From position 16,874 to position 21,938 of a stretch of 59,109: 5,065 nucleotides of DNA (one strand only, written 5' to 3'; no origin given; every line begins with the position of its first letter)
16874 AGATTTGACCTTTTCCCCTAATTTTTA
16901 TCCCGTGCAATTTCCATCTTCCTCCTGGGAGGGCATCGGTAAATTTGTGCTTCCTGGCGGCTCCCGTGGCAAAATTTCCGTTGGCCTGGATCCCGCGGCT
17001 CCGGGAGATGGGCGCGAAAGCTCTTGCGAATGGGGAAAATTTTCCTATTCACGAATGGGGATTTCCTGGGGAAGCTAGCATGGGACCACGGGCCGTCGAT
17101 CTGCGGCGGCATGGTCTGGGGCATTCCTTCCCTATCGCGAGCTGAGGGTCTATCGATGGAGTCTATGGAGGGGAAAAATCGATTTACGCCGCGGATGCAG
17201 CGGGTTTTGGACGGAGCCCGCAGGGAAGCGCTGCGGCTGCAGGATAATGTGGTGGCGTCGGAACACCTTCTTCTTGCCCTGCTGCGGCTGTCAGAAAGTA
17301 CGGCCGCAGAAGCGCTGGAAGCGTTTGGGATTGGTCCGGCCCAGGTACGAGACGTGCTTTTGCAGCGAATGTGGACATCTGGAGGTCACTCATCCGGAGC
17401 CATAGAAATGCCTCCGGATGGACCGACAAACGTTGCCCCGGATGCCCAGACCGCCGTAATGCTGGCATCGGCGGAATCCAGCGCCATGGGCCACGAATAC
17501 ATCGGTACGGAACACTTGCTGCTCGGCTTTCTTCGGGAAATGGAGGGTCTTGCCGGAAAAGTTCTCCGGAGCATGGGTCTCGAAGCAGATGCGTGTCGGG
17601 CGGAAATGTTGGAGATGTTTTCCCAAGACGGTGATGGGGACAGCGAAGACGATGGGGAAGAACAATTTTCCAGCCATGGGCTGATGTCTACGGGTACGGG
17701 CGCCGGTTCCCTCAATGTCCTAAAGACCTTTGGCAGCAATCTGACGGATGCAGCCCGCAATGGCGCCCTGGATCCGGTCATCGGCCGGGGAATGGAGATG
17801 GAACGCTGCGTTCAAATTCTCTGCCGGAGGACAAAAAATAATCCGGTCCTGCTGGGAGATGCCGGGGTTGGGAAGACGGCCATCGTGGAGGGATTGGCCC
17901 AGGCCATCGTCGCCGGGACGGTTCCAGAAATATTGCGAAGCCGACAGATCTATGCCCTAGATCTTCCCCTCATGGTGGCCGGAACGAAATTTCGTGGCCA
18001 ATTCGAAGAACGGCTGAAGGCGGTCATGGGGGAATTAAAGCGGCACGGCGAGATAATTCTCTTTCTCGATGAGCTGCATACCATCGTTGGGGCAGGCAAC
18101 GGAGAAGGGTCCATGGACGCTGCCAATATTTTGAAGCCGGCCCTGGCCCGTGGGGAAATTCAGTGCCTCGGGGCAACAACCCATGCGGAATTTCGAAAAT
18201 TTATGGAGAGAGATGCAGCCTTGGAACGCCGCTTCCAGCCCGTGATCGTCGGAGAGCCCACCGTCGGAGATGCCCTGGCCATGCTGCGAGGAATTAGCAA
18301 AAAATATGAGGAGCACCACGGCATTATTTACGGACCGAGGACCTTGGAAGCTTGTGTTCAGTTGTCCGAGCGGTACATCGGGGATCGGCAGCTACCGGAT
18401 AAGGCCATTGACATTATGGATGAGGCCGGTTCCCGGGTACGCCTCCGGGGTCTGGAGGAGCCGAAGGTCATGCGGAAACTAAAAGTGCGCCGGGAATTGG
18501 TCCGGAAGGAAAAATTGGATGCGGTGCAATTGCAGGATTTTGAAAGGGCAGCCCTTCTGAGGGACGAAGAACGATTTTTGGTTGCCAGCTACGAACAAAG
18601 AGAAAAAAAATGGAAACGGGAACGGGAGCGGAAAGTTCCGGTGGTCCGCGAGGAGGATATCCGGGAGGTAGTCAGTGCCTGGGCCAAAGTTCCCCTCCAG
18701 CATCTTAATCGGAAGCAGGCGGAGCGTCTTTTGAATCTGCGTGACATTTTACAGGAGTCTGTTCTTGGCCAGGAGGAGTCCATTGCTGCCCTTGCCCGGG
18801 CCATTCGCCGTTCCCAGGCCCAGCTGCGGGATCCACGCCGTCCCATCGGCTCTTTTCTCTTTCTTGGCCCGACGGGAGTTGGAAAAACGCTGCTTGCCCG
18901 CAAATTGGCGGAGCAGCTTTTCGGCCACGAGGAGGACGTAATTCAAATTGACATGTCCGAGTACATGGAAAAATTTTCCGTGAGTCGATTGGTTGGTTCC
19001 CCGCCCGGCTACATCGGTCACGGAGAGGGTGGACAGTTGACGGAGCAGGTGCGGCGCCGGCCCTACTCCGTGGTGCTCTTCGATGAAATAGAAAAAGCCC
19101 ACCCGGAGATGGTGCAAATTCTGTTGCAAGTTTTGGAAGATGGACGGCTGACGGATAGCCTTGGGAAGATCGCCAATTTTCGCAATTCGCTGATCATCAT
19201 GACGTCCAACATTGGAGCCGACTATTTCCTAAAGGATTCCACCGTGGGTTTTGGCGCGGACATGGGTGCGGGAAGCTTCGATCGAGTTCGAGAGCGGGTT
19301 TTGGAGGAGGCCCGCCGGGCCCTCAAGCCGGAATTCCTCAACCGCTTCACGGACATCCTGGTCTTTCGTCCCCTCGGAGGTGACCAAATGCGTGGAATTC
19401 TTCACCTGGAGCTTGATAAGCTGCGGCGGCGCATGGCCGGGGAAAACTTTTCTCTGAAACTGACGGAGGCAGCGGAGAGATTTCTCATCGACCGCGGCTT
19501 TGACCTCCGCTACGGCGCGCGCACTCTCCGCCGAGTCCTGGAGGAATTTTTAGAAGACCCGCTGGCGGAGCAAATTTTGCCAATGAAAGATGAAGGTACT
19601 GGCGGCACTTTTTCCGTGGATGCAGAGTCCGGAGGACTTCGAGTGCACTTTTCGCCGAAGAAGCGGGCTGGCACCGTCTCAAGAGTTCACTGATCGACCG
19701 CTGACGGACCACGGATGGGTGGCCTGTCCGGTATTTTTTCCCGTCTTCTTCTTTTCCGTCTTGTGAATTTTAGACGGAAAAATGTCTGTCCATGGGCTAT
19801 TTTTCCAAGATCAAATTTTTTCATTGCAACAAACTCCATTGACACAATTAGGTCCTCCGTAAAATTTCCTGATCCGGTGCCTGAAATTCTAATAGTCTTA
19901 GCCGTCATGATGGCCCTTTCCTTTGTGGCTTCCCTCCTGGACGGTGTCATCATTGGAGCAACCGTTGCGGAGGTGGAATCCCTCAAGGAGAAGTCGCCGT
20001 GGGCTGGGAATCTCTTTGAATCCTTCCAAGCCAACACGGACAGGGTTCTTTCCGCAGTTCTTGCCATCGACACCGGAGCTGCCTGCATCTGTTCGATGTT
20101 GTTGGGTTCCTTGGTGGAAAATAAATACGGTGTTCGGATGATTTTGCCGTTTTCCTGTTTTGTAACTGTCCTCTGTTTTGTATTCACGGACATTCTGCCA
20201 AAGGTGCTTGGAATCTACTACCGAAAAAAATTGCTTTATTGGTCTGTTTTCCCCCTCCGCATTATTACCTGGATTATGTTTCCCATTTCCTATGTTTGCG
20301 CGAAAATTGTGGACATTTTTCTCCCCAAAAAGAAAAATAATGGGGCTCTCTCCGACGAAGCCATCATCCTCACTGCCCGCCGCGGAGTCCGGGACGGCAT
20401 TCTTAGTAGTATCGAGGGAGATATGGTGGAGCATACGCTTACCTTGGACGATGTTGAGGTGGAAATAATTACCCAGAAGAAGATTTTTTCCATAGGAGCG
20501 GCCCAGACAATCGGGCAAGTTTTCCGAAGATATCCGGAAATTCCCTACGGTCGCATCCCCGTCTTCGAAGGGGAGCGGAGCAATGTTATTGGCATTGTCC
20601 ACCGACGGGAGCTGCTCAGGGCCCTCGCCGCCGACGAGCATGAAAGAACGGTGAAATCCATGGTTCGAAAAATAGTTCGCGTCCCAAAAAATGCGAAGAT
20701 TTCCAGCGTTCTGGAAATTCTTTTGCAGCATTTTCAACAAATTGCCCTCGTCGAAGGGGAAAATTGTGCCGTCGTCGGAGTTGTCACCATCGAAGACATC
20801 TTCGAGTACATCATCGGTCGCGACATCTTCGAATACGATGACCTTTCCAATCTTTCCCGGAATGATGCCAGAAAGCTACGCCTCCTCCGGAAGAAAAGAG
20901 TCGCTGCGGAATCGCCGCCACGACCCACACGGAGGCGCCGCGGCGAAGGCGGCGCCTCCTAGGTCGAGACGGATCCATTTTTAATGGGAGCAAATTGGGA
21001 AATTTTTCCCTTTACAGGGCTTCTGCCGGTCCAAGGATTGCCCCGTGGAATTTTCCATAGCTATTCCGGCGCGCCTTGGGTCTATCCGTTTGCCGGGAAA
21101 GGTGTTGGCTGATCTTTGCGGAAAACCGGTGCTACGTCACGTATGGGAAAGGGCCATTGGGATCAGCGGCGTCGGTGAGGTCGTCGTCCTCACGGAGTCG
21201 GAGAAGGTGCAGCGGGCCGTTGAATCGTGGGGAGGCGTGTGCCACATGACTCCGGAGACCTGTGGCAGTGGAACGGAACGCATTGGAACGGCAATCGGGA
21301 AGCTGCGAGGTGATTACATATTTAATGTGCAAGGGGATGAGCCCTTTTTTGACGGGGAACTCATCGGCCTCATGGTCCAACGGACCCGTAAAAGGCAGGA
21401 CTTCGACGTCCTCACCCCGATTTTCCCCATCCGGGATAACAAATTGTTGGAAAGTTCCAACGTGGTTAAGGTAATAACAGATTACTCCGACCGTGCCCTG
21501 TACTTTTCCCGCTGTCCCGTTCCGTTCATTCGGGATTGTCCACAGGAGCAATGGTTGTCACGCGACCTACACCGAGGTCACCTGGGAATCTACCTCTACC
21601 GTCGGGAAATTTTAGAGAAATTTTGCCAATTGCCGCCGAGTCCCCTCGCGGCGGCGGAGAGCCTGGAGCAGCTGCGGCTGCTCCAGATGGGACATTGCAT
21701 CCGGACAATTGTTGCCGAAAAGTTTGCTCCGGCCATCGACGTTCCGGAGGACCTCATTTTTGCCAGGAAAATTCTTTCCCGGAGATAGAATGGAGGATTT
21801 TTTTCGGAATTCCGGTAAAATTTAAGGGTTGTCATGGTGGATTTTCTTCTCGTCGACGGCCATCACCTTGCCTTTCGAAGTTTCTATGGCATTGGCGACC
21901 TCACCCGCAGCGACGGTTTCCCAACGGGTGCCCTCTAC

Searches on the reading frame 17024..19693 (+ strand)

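Call 28: search_protein_families(library=pfam, proteins=[window:17024-19693:+], max_evalue=0.001)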
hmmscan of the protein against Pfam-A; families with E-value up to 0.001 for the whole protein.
window:17024-19693:+ (889 aa): 23 families
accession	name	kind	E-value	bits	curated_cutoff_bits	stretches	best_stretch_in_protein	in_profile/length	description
PF07724.20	AAA_2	-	6.5e-61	205.6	27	1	606-777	1-165/166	AAA domain (Cdc48 subfamily)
PF17871.7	AAA_lid_9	-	7.5e-29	100.1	22.8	1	415-514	3-102/104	AAA lid domain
PF02861.25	Clp_N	-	3.5e-25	88.4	20.7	2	148-194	1-47/53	Clp amino terminal domain, pathogenicity island component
PF00004.35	AAA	-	5.4e-22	79.1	21.2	2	275-405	2-124/131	ATPase family associated with various cellular activities (AAA)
PF10431.15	ClpB_D2-small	-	2e-18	66.7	21.9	1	784-853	1-70/81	C-terminal, D2-small domain, of ClpB protein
PF07728.20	AAA_5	-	3.2e-15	56.8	22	1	611-730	2-123/139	AAA domain (dynein-related subfamily)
PF13191.12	AAA_16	-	2.6e-10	41.5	32.6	1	252-298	2-51/167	AAA ATPase domain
PF13401.12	AAA_22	-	5.8e-10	40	27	1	610-705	7-109/130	AAA domain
PF00158.32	Sigma54_activat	-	8.1e-10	39.1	20.2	1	609-716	23-128/168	Sigma-54 interaction domain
PF20720.3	nSTAND3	-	4.6e-07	30.1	27.2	0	612-650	21-59/155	Novel STAND NTPase 3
PF12775.13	AAA_7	-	8.1e-06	25.9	25.8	0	610-656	35-81/181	P-loop containing dynein motor region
PF05729.18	NACHT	-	1.7e-05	25.2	26.7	0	275-301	4-30/167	NACHT domain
PF05621.17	TniB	-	1.7e-05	24.8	22.4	0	294-407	71-182/189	Bacterial TniB protein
PF02367.23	TsaE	-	2.2e-05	24.8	26.6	0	584-636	4-48/128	Threonylcarbamoyl adenosine biosynthesis protein TsaE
PF13173.12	AAA_14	-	3.2e-05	24.4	27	0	612-703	6-84/129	AAA domain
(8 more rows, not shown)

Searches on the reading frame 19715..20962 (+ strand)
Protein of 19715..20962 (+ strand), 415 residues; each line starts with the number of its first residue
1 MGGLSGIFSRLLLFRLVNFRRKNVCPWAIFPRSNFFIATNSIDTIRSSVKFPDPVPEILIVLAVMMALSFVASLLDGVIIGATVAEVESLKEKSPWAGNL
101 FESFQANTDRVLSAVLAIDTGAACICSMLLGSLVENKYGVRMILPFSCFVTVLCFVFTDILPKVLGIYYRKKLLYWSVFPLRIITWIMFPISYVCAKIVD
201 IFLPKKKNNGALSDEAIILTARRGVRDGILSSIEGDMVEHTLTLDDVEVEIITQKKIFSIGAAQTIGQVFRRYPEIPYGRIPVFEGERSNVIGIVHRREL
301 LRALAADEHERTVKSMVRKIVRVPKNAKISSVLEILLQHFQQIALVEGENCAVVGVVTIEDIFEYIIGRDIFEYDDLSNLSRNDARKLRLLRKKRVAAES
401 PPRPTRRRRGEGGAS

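Call 28: search_protein_families(library=pfam, proteins=[window:19715-20962:+], max_evalue=0.001)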
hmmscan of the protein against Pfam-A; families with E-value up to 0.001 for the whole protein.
window:19715-20962:+ (415 aa): 2 families
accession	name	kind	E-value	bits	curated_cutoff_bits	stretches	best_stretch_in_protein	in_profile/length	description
PF01595.25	CNNM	-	1.7e-19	70.6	28.4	1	61-231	2-178/181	Cyclin M transmembrane N-terminal domain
PF00571.33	CBS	-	5.1e-14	52.8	24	2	316-367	5-56/57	CBS domain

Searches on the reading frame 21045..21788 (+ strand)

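Call 28: search_protein_families(library=pfam, proteins=[window:21045-21788:+], max_evalue=0.001)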
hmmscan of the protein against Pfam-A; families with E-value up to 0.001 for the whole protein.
window:21045-21788:+ (247 aa): 2 families
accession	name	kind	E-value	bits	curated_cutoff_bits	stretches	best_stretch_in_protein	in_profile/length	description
PF02348.25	CTP_transf_3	-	4.4e-45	154.6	22.6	1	7-216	4-214/217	Cytidylyltransferase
PF12804.13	NTP_transf_3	-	1.9e-09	38.4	27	1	10-123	11-119/160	MobA-like NTP transferase domain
